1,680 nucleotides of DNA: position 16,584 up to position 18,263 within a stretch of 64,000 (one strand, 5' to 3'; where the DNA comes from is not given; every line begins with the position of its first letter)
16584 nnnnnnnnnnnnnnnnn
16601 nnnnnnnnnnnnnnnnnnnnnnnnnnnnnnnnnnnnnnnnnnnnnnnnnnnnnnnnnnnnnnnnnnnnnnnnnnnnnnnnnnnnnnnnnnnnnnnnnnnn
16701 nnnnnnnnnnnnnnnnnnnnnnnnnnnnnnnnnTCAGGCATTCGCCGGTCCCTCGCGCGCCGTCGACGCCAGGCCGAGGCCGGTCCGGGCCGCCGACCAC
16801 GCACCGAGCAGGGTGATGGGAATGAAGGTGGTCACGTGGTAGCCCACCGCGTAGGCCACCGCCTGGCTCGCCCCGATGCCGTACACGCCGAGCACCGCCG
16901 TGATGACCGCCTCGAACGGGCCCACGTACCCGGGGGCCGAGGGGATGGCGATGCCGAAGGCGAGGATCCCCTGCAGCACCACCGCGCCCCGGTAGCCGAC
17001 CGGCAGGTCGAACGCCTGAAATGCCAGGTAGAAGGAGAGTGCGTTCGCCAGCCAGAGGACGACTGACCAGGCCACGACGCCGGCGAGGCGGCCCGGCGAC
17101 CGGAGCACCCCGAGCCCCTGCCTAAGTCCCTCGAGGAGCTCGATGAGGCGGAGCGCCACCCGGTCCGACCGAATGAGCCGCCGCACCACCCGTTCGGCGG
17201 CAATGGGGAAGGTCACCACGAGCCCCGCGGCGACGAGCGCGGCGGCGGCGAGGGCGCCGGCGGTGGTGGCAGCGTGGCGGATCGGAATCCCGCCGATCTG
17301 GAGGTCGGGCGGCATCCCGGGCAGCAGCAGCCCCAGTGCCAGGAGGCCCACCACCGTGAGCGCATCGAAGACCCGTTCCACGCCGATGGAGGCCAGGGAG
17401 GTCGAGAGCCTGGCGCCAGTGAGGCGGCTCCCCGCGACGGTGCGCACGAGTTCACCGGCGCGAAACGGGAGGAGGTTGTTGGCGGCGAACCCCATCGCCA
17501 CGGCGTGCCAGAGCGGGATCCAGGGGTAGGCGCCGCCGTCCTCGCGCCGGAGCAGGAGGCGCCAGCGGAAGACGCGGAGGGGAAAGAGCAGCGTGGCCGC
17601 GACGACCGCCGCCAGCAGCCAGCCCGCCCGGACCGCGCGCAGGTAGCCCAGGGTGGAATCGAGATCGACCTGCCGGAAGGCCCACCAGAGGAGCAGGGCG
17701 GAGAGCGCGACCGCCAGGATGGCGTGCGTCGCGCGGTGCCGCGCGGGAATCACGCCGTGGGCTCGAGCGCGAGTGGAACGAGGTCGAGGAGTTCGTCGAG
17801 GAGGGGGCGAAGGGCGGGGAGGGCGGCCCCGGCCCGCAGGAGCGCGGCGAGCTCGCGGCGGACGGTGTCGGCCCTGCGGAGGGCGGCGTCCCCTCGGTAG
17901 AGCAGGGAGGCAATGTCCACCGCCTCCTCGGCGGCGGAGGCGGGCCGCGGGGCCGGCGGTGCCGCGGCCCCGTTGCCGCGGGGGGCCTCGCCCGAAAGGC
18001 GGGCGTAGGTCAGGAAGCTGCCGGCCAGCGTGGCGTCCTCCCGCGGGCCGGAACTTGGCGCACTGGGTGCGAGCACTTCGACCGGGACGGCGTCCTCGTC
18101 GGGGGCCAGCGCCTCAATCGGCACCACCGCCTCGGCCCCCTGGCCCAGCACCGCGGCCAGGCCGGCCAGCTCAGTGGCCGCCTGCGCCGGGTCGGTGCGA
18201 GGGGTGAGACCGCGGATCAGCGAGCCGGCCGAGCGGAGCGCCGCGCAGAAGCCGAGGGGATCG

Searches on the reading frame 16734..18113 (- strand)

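Call 65: search_protein_families(library=pfam, proteins=[window:16734-18113:-], max_evalue=0.0001)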
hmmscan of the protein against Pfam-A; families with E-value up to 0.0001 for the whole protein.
window:16734-18113:- (459 aa): 1 family
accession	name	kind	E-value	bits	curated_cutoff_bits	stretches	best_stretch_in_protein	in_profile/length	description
PF03706.18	LPG_synthase_TM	-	1.3e-57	196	33.4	1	132-437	2-302/302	Lysylphosphatidylglycerol synthase TM region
